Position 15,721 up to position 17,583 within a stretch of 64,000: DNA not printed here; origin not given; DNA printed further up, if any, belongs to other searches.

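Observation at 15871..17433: Extra sheath paralog: TssB-like head fused to a TssC-like body lacking the C-terminal ~110-120 aa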

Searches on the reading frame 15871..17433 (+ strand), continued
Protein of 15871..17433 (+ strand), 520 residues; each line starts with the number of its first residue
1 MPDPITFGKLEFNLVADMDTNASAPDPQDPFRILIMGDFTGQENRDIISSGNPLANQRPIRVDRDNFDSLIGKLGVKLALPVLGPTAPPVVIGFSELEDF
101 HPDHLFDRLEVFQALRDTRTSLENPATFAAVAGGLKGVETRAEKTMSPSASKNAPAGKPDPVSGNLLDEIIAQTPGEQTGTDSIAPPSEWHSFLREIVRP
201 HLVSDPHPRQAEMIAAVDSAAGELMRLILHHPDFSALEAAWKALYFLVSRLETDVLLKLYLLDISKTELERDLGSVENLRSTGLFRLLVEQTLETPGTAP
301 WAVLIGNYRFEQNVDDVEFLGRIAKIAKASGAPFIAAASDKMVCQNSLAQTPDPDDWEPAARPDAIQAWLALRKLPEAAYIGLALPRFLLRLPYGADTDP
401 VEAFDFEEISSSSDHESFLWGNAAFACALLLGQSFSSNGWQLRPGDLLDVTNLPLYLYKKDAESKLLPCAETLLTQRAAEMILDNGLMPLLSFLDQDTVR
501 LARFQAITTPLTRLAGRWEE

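Call 61: fold_search(model_id=the predicted structure, library=pdb)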
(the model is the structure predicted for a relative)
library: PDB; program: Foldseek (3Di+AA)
matches with E <= 10: 229; with E <= 0.001: 9
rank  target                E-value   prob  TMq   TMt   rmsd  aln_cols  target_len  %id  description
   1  5n8n_B                3.1e-22  1.00  0.54  0.60   3.8       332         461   34  Contracted sheath of a Pseudomonas aeruginosa type six secretion system consisting of TssB1 and TssC1 (released 2018-01-10)
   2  5urx_1B               1.8e-20  1.00  0.51  0.61   3.1       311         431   30  Structure of the contracted type VI secretion system sheath in Myxococcus xanthus (released 2017-05-10)
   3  5myu_MODEL_1_A        5.3e-20  1.00  0.51  0.61   3.3       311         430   27  VipA-N2/VipB contracted sheath of type VI secretion system (released 2017-08-02)
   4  3j9g_2                8.8e-20  1.00  0.51  0.60   3.3       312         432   27  Atomic model of the VipA/VipB, the type six secretion system contractile sheath of Vibrio cholerae from cryo-EM (released 2015-03-11)
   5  5urw_1B               1.5e-19  1.00  0.51  0.63   3.2       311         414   30  Structure of the extended type VI secretion system sheath in Myxococcus xanthus (released 2017-05-10)
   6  5mxn_MODEL_1_A        1.7e-19  1.00  0.49  0.54   7.4       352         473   25  Atomic model of the VipA/VipB/Hcp, the type six secretion system non-contractile sheath-tube of Vibrio cholera (released 2017-08-02)
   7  5ojq_A                1.9e-19  1.00  0.49  0.54   7.1       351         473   25  The modeled structure of of wild type extended type VI secretion system sheath/tube complex in vibrio cholerae based o (released 2017-08-09)
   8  9n4v_A                1.5e-14  1.00  0.41  0.58   3.5       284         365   25  Azotobacter vinelandii extended type VI secretion system sheath tube complex (released 2025-07-16)
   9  3j9o_B                7.3e-14  1.00  0.48  0.57   4.1       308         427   23  CryoEM structure of a type VI secretion system (released 2015-03-18)
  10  9gtp_1h               5.7e-03  0.99  0.25  0.35   8.7       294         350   11  Cryo-EM structure of a contractile injection system in Streptomyces coelicolor, the baseplate complex in extended sta (released 2025-06-18)
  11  9gtp_1e               2.0e-02  0.98  0.28  0.39   7.9       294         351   11  Cryo-EM structure of a contractile injection system in Streptomyces coelicolor, the baseplate complex in extended sta (released 2025-06-18)
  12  6j0n_V                2.1e-02  0.91  0.26  0.33   8.1       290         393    9  Cryo-EM Structure of an Extracellular Contractile Injection System, baseplate in extended state, refined in C6 symmetr (released 2019-04-10)
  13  8q1i_B                2.9e-02  0.91  0.23  0.32   9.5       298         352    9  Neck-tail junction of phage 812 after tail contraction (C6) (released 2024-08-14)
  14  5urw_1A               3.7e-02  0.97  0.13  0.42   8.6       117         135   25  Structure of the extended type VI secretion system sheath in Myxococcus xanthus (released 2017-05-10)
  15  5n8n_A                3.9e-02  0.97  0.15  0.53  13.9       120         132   22  Contracted sheath of a Pseudomonas aeruginosa type six secretion system consisting of TssB1 and TssC1 (released 2018-01-10)
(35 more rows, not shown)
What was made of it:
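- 16429..17409 (+): TssC-like body (res 187-513): TssC helices alpha2/alpha3 plus the domain-2 core (PF05943). It ends at the PF05943/PF18945 boundary. Foldseek top hits are T6SS TssC chains 5n8n_B, 5urx, 3j9g (E 1e-19 to 3e-22, call 61)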

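Call 63: find_homologous_proteins(query=L083:11980-13758:+, max_evalue=1e-10)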
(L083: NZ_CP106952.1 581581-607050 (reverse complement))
Query L083:11980-13758:+ (592 aa): 1040 proteins with E <= 1e-10 among 8000 candidates; the best 120 are listed.
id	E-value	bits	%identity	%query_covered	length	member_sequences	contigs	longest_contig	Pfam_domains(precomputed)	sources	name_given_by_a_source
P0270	0.0e+0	1244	99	100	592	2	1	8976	PF05591.18,PF05943.18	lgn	-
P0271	5.0e-272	922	76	100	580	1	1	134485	PF05591.18,PF05943.18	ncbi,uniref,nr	ncbi:type VI secretion system contractile sheath large subunit [Aquabacterium sp. A7-Y]|uniref:type 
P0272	2.8e-164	567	56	84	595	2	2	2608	PF05943.18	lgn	-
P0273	4.0e-162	559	55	84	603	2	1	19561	PF05591.18,PF05943.18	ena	-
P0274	1.9e-161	557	51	100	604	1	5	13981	PF05591.18,PF05943.18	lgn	-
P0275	6.1e-161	555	51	100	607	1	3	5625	PF05591.18,PF05943.18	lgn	-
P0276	8.0e-161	555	49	99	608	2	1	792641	PF05591.18,PF05943.18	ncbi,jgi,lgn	ncbi:MAG TPA: type VI secretion system contractile sheath large subunit [Burkholderiaceae bacterium]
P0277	7.1e-160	552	55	84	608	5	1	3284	PF05591.18,PF05943.18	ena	-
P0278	1.4e-159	551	51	100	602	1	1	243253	PF05591.18,PF05943.18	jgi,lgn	-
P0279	3.3e-159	550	54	84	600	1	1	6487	PF05591.18,PF05943.18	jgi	jgi:type VI secretion system protein ImpC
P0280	1.2e-158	548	54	83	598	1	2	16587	PF05591.18,PF05943.18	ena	-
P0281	5.0e-157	543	55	84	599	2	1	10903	PF05591.18,PF05943.18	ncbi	-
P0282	7.9e-156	539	49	100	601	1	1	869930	PF05591.18,PF05943.18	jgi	-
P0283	1.2e-155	538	50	100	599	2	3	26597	PF05591.18,PF05943.18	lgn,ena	-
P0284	2.1e-155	537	50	100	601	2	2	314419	PF05591.18,PF05943.18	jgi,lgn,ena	-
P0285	5.9e-155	536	54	84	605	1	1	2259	PF05591.18,PF05943.18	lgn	-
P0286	1.9e-154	534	46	99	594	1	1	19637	PF05943.18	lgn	-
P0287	1.9e-154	534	53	84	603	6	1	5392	PF05591.18,PF05943.18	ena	-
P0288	1.9e-154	534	55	87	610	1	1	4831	PF05591.18,PF05943.18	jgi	jgi:type VI secretion system protein ImpC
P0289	5.0e-154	533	49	99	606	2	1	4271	PF05591.18,PF05943.18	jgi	-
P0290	5.4e-154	533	50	100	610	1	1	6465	PF05591.18,PF05943.18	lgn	-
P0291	5.9e-154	532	56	83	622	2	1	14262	PF05591.18,PF05943.18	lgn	-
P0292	3.1e-153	530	48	100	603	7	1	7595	PF05591.18,PF05943.18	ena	-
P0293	3.4e-152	527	48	100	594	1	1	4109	PF05591.18,PF05943.18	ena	-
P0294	3.4e-152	527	48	99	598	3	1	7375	PF05591.18,PF05943.18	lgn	-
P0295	5.2e-152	526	52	84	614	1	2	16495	PF05591.18,PF05943.18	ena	-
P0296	5.7e-152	526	48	99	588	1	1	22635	PF05591.18,PF05943.18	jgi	jgi:type VI secretion system protein ImpC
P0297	8.6e-152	525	53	83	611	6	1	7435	PF05591.18,PF05943.18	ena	-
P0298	8.6e-152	525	49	100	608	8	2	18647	PF05943.18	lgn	-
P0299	9.3e-152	525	49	98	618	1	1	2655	PF05591.18,PF05943.18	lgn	-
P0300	2.3e-151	524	48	100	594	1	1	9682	PF05591.18,PF05943.18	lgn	-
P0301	2.6e-151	524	48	100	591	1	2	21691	PF05591.18,PF05943.18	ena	-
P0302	3.1e-151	523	48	100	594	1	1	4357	PF05591.18,PF05943.18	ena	-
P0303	5.3e-151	523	52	84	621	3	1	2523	PF05591.18,PF05943.18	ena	-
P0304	5.6e-151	523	48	100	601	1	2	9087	PF05591.18,PF05943.18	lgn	-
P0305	4.7e-150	520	47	100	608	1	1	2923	PF05591.18,PF05943.18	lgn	-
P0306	1.5e-149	518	52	84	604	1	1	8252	PF05591.18,PF05943.18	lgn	-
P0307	2.3e-149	517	53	84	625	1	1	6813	PF05943.18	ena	-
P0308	3.9e-149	517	49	99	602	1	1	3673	PF05591.18,PF05943.18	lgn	-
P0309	7.4e-149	516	48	99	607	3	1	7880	PF05591.18,PF05943.18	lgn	-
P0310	2.3e-148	514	48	99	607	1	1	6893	PF05591.18,PF05943.18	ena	-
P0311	3.1e-148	514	52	83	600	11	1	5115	PF05591.18,PF05943.18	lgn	-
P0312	5.0e-148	513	48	100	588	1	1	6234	PF05591.18,PF05943.18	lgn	-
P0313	8.0e-148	512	54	81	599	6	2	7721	PF05591.18,PF05943.18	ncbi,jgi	jgi:type VI secretion system protein ImpC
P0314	9.2e-148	512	47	99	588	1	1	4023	PF05591.18,PF05943.18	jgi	jgi:type VI secretion system protein ImpC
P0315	1.1e-147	512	51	83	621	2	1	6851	PF05591.18,PF05943.18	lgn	-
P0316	1.2e-147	512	50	89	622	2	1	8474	PF05591.18,PF05943.18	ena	-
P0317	1.2e-147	512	50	86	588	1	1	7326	PF05591.18,PF05943.18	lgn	-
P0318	1.4e-147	511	49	87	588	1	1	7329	PF05591.18,PF05943.18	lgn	-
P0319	2.0e-147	511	52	83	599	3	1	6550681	PF05591.18,PF05943.18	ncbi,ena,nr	nr:type VI secretion system contractile sheath large subunit [uncultured Roseateles sp.]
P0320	2.1e-147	511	48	100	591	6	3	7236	PF05591.18,PF05943.18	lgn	-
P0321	4.7e-147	510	49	87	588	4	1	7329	PF05591.18,PF05943.18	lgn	-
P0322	4.9e-147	510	47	100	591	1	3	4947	PF05591.18,PF05943.18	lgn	-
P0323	5.5e-147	509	50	85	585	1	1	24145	PF05591.18,PF05943.18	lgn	-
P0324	6.2e-147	509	50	85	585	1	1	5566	PF05591.18,PF05943.18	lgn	-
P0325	6.7e-147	509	48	99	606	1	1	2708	PF05591.18,PF05943.18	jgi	jgi:type VI secretion system protein ImpC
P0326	8.2e-147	509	52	84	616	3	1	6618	PF05591.18,PF05943.18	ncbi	-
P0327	9.2e-147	509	47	99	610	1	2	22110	PF05591.18,PF05943.18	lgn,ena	-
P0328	9.7e-147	509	50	85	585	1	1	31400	PF05591.18,PF05943.18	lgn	-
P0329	1.2e-146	508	48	100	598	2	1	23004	PF05591.18,PF05943.18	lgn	-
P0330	1.3e-146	508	50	85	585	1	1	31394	PF05591.18,PF05943.18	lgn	-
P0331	1.3e-146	508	51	89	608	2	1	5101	PF05591.18,PF05943.18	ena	-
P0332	2.0e-146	508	50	90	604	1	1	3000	PF05591.18,PF05943.18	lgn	-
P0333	2.1e-146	508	45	100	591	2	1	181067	PF05591.18,PF05943.18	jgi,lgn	jgi:type VI secretion system protein ImpC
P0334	2.6e-146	507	54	82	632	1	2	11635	PF05591.18,PF05943.18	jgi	jgi:type VI secretion system protein ImpC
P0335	4.4e-146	506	49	85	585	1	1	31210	PF05591.18,PF05943.18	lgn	-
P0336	5.8e-146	506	46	99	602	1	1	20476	PF05591.18,PF05943.18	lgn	-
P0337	9.3e-146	505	52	83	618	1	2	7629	PF05591.18,PF05943.18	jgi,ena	-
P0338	1.1e-145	505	47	100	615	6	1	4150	PF05943.18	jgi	-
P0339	1.4e-145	505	54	82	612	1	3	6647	PF05591.18,PF05943.18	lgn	-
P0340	1.5e-145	505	46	99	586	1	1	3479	PF05591.18,PF05943.18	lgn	-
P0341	1.8e-145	504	48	92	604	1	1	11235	PF05591.18,PF05943.18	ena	-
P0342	2.0e-145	504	53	83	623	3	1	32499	PF05591.18,PF05943.18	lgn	-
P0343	2.4e-145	504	52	84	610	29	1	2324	PF05591.18,PF05943.18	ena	-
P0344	3.9e-145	503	51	83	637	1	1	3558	PF05591.18,PF05943.18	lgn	-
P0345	5.2e-145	503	50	84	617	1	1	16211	PF05591.18,PF05943.18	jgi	jgi:type VI secretion system protein ImpC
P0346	5.5e-145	503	48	97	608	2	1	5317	PF05591.18,PF05943.18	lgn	-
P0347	5.9e-145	503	47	100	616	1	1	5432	PF05943.18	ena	-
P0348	6.1e-145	503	46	100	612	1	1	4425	PF05591.18,PF05943.18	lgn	-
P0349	6.9e-145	503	50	89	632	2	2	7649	PF05591.18,PF05943.18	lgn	-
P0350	1.0e-144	502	48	99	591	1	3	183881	PF05591.18,PF05943.18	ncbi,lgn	-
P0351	1.3e-144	502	47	100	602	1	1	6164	PF05591.18,PF05943.18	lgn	-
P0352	1.4e-144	502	48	99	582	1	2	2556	PF05591.18,PF05943.18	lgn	-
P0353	1.5e-144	501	52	83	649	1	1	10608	PF05943.18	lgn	-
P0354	2.2e-144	501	48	99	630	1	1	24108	PF05591.18,PF05943.18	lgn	-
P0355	2.4e-144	501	51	83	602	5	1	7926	PF05591.18,PF05943.18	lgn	-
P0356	2.5e-144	501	51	82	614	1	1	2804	PF05591.18,PF05943.18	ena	-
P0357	2.7e-144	501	49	83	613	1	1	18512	PF05591.18,PF05943.18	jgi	jgi:type VI secretion system protein ImpC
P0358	3.4e-144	500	51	84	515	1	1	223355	PF05591.18,PF05943.18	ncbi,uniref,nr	ncbi:type VI secretion system contractile sheath domain-containing protein [Variovorax ginsengisoli]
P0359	3.7e-144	500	52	82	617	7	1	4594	PF05591.18,PF05943.18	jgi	jgi:type VI secretion system protein ImpC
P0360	4.8e-144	500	46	99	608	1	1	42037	PF05591.18,PF05943.18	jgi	jgi:type VI secretion system protein ImpC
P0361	6.4e-144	499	47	100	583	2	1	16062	PF05591.18,PF05943.18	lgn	-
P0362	8.3e-144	499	50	88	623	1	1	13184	PF05591.18,PF05943.18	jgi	jgi:type VI secretion system protein ImpC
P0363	1.1e-143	499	46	100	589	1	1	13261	PF05591.18,PF05943.18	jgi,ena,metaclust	metaclust:\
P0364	1.1e-143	498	51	83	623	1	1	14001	PF05591.18,PF05943.18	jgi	jgi:type VI secretion system protein ImpC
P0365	1.2e-143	498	51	96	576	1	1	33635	PF05943.18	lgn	-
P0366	1.2e-143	498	51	96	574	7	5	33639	PF05943.18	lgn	-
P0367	1.2e-143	498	48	92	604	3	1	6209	PF05591.18,PF05943.18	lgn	-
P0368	1.6e-143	498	50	90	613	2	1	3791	PF05591.18,PF05943.18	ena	-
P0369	1.6e-143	498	51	83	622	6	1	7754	PF05591.18,PF05943.18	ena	-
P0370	1.8e-143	498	45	100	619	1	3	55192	PF05591.18,PF05943.18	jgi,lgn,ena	-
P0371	1.8e-143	498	51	83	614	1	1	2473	PF05591.18,PF05943.18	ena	-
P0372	2.1e-143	498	47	100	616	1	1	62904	PF05591.18,PF05943.18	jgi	jgi:type VI secretion system protein ImpC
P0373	2.7e-143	497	49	92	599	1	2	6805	PF05591.18,PF05943.18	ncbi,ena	-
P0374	2.8e-143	497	51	84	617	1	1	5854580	PF05591.18,PF05943.18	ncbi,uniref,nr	ncbi:hypothetical protein GT347_24830 [Xylophilus rhododendri]|uniref:TssC1 N-terminal domain-contai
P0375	2.9e-143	497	47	99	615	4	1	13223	PF05591.18,PF05943.18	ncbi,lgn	ncbi:MAG: type VI secretion system contractile sheath large subunit [Caldimonas sp.]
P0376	3.2e-143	497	47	100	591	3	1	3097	PF05591.18,PF05943.18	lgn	-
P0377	3.5e-143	497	51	86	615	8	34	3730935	PF05591.18,PF05943.18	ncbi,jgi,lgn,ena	jgi:type VI secretion system protein ImpC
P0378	3.5e-143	497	45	93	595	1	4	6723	PF05591.18,PF05943.18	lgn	-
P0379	3.5e-143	497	50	83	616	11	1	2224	PF05591.18,PF05943.18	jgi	jgi:type VI secretion system protein ImpC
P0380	3.6e-143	497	44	99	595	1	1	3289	PF05591.18,PF05943.18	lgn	-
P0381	4.8e-143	496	48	97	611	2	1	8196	PF05591.18,PF05943.18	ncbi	-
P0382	4.9e-143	496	50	83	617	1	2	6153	PF05591.18,PF05943.18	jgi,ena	-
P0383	5.0e-143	496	53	82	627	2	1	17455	PF05591.18,PF05943.18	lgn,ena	-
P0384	5.1e-143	496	48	99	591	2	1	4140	PF05591.18,PF05943.18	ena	-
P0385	5.6e-143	496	48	88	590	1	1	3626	PF05591.18,PF05943.18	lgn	-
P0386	8.5e-143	496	51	82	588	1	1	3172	PF05591.18,PF05943.18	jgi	-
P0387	8.8e-143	496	45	99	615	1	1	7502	PF05591.18,PF05943.18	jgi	-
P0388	9.3e-143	495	51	84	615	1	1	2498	PF05591.18,PF05943.18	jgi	jgi:type VI secretion system protein ImpC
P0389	9.6e-143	495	48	100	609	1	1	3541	PF05591.18,PF05943.18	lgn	-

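Call 68: get_annotated_region(hit=H26, flank=7000)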
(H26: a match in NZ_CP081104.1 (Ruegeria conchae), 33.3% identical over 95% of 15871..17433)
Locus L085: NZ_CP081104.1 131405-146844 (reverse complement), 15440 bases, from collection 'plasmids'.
description: Ruegeria conchae strain M340 plasmid unnamed1, complete sequence
organism: Ruegeria conchae (NCBI taxid 981384)
taxonomy: Bacteria; Pseudomonadota; Alphaproteobacteria; Rhodobacterales; Roseobacteraceae; Ruegeria; Ruegeria conchae
host: -; source: -; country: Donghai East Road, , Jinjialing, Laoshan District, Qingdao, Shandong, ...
typing (MOB-suite, as given by PLSDB): non-mobilizable
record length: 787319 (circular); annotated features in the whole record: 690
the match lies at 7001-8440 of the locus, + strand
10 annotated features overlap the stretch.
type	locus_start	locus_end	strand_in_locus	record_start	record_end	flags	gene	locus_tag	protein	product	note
CDS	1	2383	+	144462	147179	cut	tssH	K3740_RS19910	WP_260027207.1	type VI secretion system ATPase TssH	GO:0033103 - protein secretion by the type VI secretion system [Evidence IEA]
CDS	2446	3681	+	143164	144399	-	-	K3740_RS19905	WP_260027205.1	hypothetical protein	-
CDS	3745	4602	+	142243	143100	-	-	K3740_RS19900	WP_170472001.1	ion transporter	GO:0034220 - monoatomic ion transmembrane transport [Evidence IEA]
CDS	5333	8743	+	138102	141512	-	-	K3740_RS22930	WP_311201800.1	type VI secretion system contractile sheath large subunit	-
CDS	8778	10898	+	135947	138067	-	tssI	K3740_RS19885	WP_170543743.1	type VI secretion system tip protein TssI/VgrG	GO:0033103 - protein secretion by the type VI secretion system [Evidence IEA]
CDS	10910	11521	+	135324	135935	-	-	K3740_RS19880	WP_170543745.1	hypothetical protein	-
CDS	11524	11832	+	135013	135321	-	-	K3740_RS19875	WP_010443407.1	PAAR domain-containing protein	-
CDS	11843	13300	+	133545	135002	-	tagH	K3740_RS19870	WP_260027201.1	type VI secretion system-associated FHA domain protein TagH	GO:0033103 - protein secretion by the type VI secretion system [Evidence IEA]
CDS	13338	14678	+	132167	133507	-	tssK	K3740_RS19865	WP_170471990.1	type VI secretion system baseplate subunit TssK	GO:0033103 - protein secretion by the type VI secretion system [Evidence IEA]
CDS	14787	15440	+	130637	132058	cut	icmH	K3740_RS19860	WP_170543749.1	type IVB secretion system protein IcmH/DotU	-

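Call 69: get_annotated_region(hit=H19, flank=7000)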
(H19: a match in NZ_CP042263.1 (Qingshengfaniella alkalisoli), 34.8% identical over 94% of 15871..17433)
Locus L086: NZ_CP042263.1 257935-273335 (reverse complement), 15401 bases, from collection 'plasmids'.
description: Qingshengfaniella alkalisoli strain LN3S51 plasmid unnamed2, complete sequence
organism: Qingshengfaniella alkalisoli (NCBI taxid 2599296)
taxonomy: Bacteria; Pseudomonadota; Alphaproteobacteria; Rhodobacterales; Paracoccaceae; Qingshengfaniella; Qingshengfaniella alkalisoli
host: -; source: cell culture,saline soil; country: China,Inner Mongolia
typing (MOB-suite, as given by PLSDB): non-mobilizable
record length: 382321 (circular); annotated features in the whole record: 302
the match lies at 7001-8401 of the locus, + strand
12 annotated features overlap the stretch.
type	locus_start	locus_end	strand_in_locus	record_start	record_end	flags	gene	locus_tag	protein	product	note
CDS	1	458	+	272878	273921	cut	tssG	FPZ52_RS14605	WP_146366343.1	type VI secretion system baseplate subunit TssG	GO:0033103 - protein secretion by the type VI secretion system [Evidence IEA]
CDS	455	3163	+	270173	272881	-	tssH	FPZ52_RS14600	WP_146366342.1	type VI secretion system ATPase TssH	GO:0033103 - protein secretion by the type VI secretion system [Evidence IEA]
CDS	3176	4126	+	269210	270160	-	-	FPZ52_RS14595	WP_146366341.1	hypothetical protein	-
CDS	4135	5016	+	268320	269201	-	-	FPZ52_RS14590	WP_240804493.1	ion transporter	GO:0034220 - monoatomic ion transmembrane transport [Evidence IEA]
CDS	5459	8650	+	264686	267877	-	-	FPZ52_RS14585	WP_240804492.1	type VI secretion system contractile sheath large subunit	-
CDS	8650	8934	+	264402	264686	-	-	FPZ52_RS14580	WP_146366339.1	hypothetical protein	-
CDS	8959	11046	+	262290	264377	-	tssI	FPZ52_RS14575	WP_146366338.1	type VI secretion system tip protein TssI/VgrG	GO:0033103 - protein secretion by the type VI secretion system [Evidence IEA]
CDS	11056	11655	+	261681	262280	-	-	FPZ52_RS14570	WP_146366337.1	hypothetical protein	-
CDS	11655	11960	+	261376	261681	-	-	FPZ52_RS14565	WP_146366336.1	PAAR domain-containing protein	-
CDS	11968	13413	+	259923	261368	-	tagH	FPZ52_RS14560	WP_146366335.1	type VI secretion system-associated FHA domain protein TagH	GO:0033103 - protein secretion by the type VI secretion system [Evidence IEA]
CDS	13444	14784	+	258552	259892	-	tssK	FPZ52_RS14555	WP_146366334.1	type VI secretion system baseplate subunit TssK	GO:0033103 - protein secretion by the type VI secretion system [Evidence IEA]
CDS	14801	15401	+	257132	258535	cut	tssL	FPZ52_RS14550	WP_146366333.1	type VI secretion system protein TssL, long form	GO:0033103 - protein secretion by the type VI secretion system [Evidence IEA]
